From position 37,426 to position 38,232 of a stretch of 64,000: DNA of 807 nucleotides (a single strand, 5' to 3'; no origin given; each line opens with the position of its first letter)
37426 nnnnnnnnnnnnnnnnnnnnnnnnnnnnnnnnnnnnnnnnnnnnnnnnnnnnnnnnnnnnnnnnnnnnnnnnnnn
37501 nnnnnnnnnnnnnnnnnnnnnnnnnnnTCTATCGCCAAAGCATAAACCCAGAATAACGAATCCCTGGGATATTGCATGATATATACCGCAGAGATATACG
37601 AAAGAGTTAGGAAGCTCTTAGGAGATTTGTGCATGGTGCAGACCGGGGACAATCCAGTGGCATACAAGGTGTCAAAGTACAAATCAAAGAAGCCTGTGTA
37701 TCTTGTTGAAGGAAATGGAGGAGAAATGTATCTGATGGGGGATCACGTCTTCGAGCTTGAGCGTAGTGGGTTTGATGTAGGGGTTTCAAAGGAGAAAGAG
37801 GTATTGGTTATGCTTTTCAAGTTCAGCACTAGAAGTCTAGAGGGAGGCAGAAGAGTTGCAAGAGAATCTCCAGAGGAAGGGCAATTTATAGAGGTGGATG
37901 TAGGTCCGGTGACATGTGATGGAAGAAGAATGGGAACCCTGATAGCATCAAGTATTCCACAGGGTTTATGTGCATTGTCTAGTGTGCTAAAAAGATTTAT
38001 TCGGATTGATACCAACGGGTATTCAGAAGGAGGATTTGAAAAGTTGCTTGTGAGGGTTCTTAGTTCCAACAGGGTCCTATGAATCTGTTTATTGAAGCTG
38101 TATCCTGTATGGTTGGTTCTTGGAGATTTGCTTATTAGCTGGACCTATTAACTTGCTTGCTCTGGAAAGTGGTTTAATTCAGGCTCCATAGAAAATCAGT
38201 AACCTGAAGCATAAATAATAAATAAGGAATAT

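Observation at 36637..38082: Compact SPO11 with every catalytic residue intact, divergently paired with an unknown 168-aa gene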

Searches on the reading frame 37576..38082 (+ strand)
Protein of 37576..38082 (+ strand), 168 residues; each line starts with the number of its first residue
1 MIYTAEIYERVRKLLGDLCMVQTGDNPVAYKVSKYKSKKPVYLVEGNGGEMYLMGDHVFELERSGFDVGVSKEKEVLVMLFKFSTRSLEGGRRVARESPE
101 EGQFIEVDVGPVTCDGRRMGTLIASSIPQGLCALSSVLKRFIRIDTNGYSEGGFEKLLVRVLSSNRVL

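Call 4: search_protein_families(library=pfam, proteins=[window:37576-38082:+], max_evalue=1)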
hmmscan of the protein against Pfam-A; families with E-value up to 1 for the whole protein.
window:37576-38082:+ (168 aa): 0 families

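Call 6: search_solved_structures(query=window:37576-38082:+, max_evalue=10, show_alignments=2)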
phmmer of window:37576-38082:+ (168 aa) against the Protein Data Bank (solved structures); distinct sequences matched with E-value up to 10: 2.
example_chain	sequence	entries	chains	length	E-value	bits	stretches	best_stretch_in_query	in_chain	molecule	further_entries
2doa_A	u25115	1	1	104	1.5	11.8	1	125-162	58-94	RNA polymerase II elongation factor ELL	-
27zd_A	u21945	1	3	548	2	11.4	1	97-141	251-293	Human norovirus GII.3 TCH04-577 VP1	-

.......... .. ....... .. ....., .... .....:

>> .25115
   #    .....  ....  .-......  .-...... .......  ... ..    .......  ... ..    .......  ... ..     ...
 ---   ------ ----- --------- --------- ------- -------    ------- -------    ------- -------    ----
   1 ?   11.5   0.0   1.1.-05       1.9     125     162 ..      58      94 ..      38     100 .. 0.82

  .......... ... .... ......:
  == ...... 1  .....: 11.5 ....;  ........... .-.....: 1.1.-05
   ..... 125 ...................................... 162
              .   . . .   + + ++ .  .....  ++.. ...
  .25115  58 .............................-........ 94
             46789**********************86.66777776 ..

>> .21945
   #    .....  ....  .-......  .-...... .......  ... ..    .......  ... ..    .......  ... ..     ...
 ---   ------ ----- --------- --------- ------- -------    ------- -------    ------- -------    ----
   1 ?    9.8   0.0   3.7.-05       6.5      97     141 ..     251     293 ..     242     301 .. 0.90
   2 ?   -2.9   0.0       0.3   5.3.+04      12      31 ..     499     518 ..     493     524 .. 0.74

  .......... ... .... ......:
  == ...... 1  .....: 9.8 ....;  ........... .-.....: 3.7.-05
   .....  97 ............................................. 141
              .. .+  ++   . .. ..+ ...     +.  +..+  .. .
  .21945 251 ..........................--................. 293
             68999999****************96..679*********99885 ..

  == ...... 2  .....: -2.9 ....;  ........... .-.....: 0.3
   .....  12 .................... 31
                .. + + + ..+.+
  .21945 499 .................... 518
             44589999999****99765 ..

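Call 7: find_homologous_proteins(query=window:37576-38082:+, max_evalue=0.01)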
Query window:37576-38082:+ (168 aa): 4 proteins with E <= 0.01 among 71 candidates.
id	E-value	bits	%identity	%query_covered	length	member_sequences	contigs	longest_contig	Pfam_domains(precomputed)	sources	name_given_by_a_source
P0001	2.5e-104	364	100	100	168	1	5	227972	-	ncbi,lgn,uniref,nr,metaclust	ncbi:putative UDP-Gal beta GlcNAC beta 1,4 galactosyltransferase-like protein [Encephalitozoon intes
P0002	2.9e-61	224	67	100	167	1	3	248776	-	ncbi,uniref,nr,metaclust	ncbi:similarity to UDP-Gal beta GlcNAC beta 1,4 galactosyltransferase [Encephalitozoon cuniculi GB-M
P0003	1.2e-57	212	62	100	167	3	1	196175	-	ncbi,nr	ncbi:hypothetical protein KMI_04g07330 [Encephalitozoon hellem]|nr:hypothetical protein KMI_04g07330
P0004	3.6e-56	207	62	100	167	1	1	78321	-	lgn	-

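Call 17: predict_structure(alignment_id=A1)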
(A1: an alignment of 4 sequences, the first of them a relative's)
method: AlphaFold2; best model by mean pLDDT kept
length: 168 residues; sequences in the alignment: 4
mean_pLDDT: 32.7   pTM: 0.24
mean pLDDT of the five models: 32.7, 32.4, 30.5, 29.8, 29.8
residues with pLDDT >= 90: 0; 70-90: 0; 50-70: 0; < 50: 168
segments of 3 or more residues with pLDDT < 50: 1-168
pLDDT, mean of each block of 10 residues (from residue 1): 34 40 34 38 40 35 29 28 27 31 24 25 25 37 35 43 34
secondary structure, 60 per line:
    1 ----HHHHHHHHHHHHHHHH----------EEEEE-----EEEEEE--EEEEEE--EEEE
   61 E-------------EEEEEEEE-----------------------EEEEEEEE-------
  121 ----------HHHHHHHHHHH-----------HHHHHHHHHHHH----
elements in order: H5-20 E31-35 E41-46 E49-54 E57-61 E75-82 E106-113 H131-141 H153-164

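Call 21: search_protein_representatives(alignment_id=A1)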
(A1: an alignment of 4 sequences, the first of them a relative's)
Query: 4 sequences, 168 profile positions. Proteins with E-value up to 0.001 (for the whole library): 7; up to 1e-10: 7; up to 1e-30: 5. The best 7 are listed.
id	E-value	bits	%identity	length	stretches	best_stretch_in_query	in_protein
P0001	7.3e-93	325.2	-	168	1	1-168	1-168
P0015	1.1e-36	142.3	-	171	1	1-168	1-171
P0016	2.3e-36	141.3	-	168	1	1-167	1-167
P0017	1.1e-33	132.5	-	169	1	1-165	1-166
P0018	1.0e-30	122.9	-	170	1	1-168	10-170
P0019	2.9e-29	118.2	-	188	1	1-168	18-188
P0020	1.7e-14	70.1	-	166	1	1-164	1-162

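Call 24: find_homologous_proteins(query=A2, max_evalue=0.1)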
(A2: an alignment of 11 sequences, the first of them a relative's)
Query A2 (11 sequences) (168 aa, profile of the alignment): 8 proteins with E <= 0.1 among 3067 candidates.
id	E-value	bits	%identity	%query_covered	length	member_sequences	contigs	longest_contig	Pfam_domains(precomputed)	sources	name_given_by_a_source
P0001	3.5e-67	243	100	100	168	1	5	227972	-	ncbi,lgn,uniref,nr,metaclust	ncbi:putative UDP-Gal beta GlcNAC beta 1,4 galactosyltransferase-like protein [Encephalitozoon intes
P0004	2.3e-66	241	62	100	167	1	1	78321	-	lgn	-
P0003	7.6e-64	233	62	100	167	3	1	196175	-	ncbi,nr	ncbi:hypothetical protein KMI_04g07330 [Encephalitozoon hellem]|nr:hypothetical protein KMI_04g07330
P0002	6.0e-63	230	67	100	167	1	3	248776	-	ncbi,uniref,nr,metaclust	ncbi:similarity to UDP-Gal beta GlcNAC beta 1,4 galactosyltransferase [Encephalitozoon cuniculi GB-M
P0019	9.6e-63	229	36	100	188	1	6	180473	-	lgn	-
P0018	4.2e-58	214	39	100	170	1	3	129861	-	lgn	-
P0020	2.0e-52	195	28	100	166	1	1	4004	-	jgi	jgi:hypothetical protein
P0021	3.8e-39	152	30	100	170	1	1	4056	-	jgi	jgi:hypothetical protein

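Call 25: search_solved_structures(query=A2, max_evalue=10, show_alignments=3)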
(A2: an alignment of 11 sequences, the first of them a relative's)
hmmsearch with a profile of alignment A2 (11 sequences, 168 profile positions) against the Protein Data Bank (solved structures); distinct sequences matched with E-value up to 10: 1.
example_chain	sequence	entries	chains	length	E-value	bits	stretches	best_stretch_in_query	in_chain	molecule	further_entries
6w3h_C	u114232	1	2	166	0.32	14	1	20-56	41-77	Transferrin receptor protein 1,Transferrin receptor protein 1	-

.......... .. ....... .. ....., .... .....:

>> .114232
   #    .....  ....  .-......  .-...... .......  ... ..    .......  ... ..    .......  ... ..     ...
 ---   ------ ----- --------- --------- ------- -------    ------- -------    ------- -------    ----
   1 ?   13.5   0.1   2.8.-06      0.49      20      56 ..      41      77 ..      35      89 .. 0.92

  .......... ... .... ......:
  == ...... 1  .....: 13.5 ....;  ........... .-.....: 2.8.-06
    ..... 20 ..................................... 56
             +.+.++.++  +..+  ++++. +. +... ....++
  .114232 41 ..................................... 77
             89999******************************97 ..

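Call 26: find_encoding_contigs(protein=P0019, flank=6000, max_places=2)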
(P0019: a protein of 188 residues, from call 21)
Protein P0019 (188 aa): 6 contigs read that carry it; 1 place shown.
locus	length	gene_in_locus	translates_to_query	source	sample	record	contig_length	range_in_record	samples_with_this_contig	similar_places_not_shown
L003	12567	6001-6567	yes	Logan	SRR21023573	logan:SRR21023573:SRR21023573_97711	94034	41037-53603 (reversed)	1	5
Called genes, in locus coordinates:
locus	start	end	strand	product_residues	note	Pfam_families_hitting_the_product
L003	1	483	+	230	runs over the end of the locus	PF00535:Glycos_transf_2, PF13641:Glyco_tranf_2_3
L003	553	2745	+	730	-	PF01751:Toprim, PF01131:Topoisom_bac, PF06839:Zn_ribbon_GRF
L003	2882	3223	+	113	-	-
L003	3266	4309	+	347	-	PF00022:Actin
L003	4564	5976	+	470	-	PF00009:GTP_EFTU, PF03144:GTP_EFTU_D2, PF03143:GTP_EFTU_D3, PF22594:GTP-eEF1A_C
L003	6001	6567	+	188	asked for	-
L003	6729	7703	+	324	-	PF01793:Glyco_transf_15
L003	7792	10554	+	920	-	PF00133:tRNA-synt_1, PF09334:tRNA-synt_1g, PF13603:tRNA-synt_1_2, PF08264:Anticodon_1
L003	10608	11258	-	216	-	PF03661:TMEM33_Pom33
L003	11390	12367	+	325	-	PF02779:Transket_pyr, PF02780:Transketolase_C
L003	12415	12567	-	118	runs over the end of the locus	PF01176:eIF-1a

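Call 27: find_encoding_contigs(protein=P0018, flank=6000, max_places=2)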
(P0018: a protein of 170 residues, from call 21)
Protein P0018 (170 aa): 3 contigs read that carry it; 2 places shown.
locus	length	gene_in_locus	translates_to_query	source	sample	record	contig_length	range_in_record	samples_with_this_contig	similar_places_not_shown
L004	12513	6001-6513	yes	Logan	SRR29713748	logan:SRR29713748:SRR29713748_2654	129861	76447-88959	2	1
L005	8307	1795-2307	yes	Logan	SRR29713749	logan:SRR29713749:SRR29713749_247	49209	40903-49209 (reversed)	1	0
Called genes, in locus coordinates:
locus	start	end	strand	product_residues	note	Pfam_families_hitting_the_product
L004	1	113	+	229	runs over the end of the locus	PF00535:Glycos_transf_2, PF13641:Glyco_tranf_2_3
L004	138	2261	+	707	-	PF01751:Toprim, PF01131:Topoisom_bac, PF06839:Zn_ribbon_GRF (weak)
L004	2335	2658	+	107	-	-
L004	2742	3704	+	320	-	PF00022:Actin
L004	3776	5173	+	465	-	PF00009:GTP_EFTU, PF03144:GTP_EFTU_D2, PF03143:GTP_EFTU_D3, PF22594:GTP-eEF1A_C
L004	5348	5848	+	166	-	-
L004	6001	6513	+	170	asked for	-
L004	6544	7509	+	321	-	PF01793:Glyco_transf_15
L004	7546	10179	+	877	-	PF00133:tRNA-synt_1, PF09334:tRNA-synt_1g, PF13603:tRNA-synt_1_2, PF08264:Anticodon_1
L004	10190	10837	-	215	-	PF03661:TMEM33_Pom33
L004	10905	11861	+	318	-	PF02779:Transket_pyr, PF02780:Transketolase_C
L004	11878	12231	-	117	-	PF01176:eIF-1a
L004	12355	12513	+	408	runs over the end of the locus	PF01490:Aa_trans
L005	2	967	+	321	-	?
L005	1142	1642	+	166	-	-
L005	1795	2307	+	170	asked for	-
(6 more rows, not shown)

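Call 28: find_encoding_contigs(protein=P0020, flank=6000, max_places=2)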
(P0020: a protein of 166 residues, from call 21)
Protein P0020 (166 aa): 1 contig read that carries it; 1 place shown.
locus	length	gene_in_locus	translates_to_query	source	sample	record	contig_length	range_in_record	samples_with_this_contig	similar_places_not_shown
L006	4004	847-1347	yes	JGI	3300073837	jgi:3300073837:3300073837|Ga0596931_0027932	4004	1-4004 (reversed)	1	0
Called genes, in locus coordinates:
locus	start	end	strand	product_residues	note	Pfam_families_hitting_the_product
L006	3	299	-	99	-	?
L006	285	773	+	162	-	PF00380:Ribosomal_S9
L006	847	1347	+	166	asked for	-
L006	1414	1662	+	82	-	-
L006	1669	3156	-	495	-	PF01704:UDPGP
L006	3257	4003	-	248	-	?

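Call 29: find_encoding_contigs(protein=P0021, flank=6000, max_places=2)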
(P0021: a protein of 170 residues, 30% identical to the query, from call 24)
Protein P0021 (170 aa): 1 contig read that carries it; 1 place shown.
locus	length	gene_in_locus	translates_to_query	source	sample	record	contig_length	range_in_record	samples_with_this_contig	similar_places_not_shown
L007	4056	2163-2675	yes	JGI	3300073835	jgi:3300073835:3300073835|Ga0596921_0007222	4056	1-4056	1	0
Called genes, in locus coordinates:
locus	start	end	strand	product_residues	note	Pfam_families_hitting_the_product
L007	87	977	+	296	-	-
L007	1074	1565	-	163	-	PF01294:Ribosomal_L13e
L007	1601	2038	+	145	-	PF00380:Ribosomal_S9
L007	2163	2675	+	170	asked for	-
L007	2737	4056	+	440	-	?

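Call 38: list_cluster_members(proteins=[P0002, P0009, P0001])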
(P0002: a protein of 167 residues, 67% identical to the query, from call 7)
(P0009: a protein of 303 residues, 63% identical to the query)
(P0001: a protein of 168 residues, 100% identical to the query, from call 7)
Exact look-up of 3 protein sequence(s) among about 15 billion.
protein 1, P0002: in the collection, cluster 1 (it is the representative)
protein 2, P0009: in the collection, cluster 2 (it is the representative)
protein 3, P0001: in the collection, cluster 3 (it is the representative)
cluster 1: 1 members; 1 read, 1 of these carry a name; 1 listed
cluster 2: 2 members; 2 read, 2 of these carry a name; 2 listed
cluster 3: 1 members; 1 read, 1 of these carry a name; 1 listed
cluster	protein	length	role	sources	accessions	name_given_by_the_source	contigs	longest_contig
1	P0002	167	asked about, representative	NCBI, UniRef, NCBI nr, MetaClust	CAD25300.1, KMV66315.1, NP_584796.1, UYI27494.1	similarity to UDP-Gal beta GlcNAC beta 1,4 galactosyltransferase [Encephalitozoon ... | Similarity to UDP-Gal beta GlcNAC beta 1,4 galactosyltransferase n=2 Tax=Encephalitozoon ... | uncharacterized protein ECU04_1120 [Encephalitozoon cuniculi GB-M1]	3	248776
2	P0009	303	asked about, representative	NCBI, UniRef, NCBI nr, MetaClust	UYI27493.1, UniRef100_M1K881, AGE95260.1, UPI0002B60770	type II DNA topoisomerase VI subunit [Encephalitozoon cuniculi] | DNA topoisomerase (ATP-hydrolyzing) n=1 Tax=Encephalitozoon cuniculi TaxID=6035 ... | meiotic recombination protein rec12 [Encephalitozoon cuniculi]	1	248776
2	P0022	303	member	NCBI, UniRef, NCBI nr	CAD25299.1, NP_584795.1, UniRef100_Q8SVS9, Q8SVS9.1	similarity to MEIOTIC RECOMBINATION PROTEIN REC12 [Encephalitozoon cuniculi GB-M1] | Probable meiosis-specific protein SPO11 homolog n=1 Tax=Encephalitozoon cuniculi (strain ... | uncharacterized protein ECU04_1110 [Encephalitozoon cuniculi GB-M1]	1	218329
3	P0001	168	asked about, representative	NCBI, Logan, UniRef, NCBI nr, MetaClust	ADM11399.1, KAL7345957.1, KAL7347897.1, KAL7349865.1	putative UDP-Gal beta GlcNAC beta 1,4 galactosyltransferase-like protein [Encephalitozoon ... | UDP-Gal beta GlcNAC beta 1,4 galactosyltransferase-like protein n=1 Tax=Encephalitozoon ... | status=active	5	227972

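Call 43: predict_structure(alignment_id=A4)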
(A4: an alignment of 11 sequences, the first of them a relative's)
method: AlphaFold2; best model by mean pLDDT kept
length: 168 residues; sequences in the alignment: 11
mean_pLDDT: 82.0   pTM: 0.79
mean pLDDT of the five models: 82.0, 80.1, 79.7, 73.3, 73.3
residues with pLDDT >= 90: 71; 70-90: 65; 50-70: 18; < 50: 14
segments of 3 or more residues with pLDDT < 50: 89-102
pLDDT, mean of each block of 10 residues (from residue 1): 94 93 91 88 87 83 64 93 72 36 77 95 87 87 75 84 91
secondary structure, 60 per line:
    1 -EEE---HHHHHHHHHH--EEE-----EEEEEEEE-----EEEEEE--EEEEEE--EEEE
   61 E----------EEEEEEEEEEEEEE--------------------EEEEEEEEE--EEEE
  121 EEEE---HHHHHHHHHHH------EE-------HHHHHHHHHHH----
elements in order: E2-4 H8-17 E20-22 E28-35 E41-46 E49-54 E57-61 E72-85 E106-114 E117-124 H128-138 H154-164

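Call 49: fold_search(model_id=the predicted structure, library=pdb)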
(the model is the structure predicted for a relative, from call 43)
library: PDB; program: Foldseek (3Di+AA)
matches with E <= 10: 566; with E <= 0.001: 2
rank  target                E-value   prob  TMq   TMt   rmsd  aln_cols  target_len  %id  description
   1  7ns8                  8.0e-04  1.00  0.44  0.46   7.1       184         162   11  Triphosphate tunnel metalloenzyme from Sulfolobus acidocaldarius (released 2021-06-02)
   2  4gwp_F                1.0e-03  1.00  0.58  0.48   6.6       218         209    9  Structure of the Mediator Head Module from S. cerevisiae (released 2012-10-31)
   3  2hzs_C                1.4e-03  1.00  0.59  0.50   6.6       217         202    8  Structure of the Mediator head submodule Med8C/18/20 (released 2006-09-12)
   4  2hzm_G                1.7e-03  1.00  0.64  0.56   5.1       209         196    7  Structure of the Mediator head subcomplex Med18/20 (released 2006-09-12)
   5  2hzs_A                1.8e-03  1.00  0.58  0.49   6.9       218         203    9  Structure of the Mediator head submodule Med8C/18/20 (released 2006-09-12)
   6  5a65_B                1.8e-03  1.00  0.45  0.40   8.1       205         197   10  Crystal structure of mouse thiamine triphosphatase in complex with thiamine diphosphate, orthophosphate and magnesium  (released 2015-08-05)
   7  5n9j_Y                1.9e-03  1.00  0.55  0.51   5.5       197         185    9  Core Mediator of transcriptional regulation (released 2017-05-17)
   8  2hzm_C                4.4e-03  1.00  0.56  0.50   4.9       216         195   10  Structure of the Mediator head subcomplex Med18/20 (released 2006-09-12)
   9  5a65_A                4.4e-03  0.98  0.41  0.35   9.0       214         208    9  Crystal structure of mouse thiamine triphosphatase in complex with thiamine diphosphate, orthophosphate and magnesium  (released 2015-08-05)
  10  4pn0_D                4.4e-03  0.97  0.35  0.25  13.9       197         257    8  Structure of S. pombe Pct1 RNA triphosphatase (released 2014-11-12)
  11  7nsa                  8.5e-03  0.99  0.43  0.42   6.4       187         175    9  Triphosphate tunnel metalloenzyme from Sulfolobus acidocaldarius in complex with pyrophosphate and calcium (released 2021-06-02)
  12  2jmu_MODEL_1_A        1.0e-02  0.99  0.47  0.38   7.8       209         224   11  NMR structure of the mouse thiamine triphosphatase (released 2006-12-19)
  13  4pn0_C                1.2e-02  0.90  0.34  0.24  14.4       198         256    8  Structure of S. pombe Pct1 RNA triphosphatase (released 2014-11-12)
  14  4pn1_D                1.4e-02  0.82  0.32  0.23  14.4       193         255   10  Structure of S. pombe Pct1 RNA triphosphatase in complex with the Spt5 CTD (released 2014-11-12)
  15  7nsd                  1.5e-02  0.97  0.41  0.39   8.0       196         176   12  Triphosphate tunnel metalloenzyme from Sulfolobus acidocaldarius in complex with ATP and calcium (released 2021-06-02)
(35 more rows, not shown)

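Call 52: search_protein_families(library=pfam, alignment_id=A4, max_evalue=10)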
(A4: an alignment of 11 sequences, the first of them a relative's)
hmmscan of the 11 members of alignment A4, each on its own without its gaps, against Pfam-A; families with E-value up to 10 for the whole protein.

A. member 1, P0001 (168 aa): 0 families

B. families by the number of members that match (of 11 scanned): 3 families
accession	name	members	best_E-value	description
PF04665.18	Pox_A32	1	0.068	Poxvirus A32 protein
PF11473.13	B2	1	0.19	RNA binding protein B2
PF19491.4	DUF6026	1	0.3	Family of unknown function (DUF6026)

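Call 73: find_related_loci(query=A4, collection=metagenome_contigs, flank=4000)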
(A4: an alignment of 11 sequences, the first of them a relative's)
Query A4 (168 aa) in metagenome_contigs; peptide patterns used: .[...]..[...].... (x = any residue, [..] = any of these).
39 stretches matched a pattern, but none encodes a relative of the query by tblastn (E <= 1e-3).
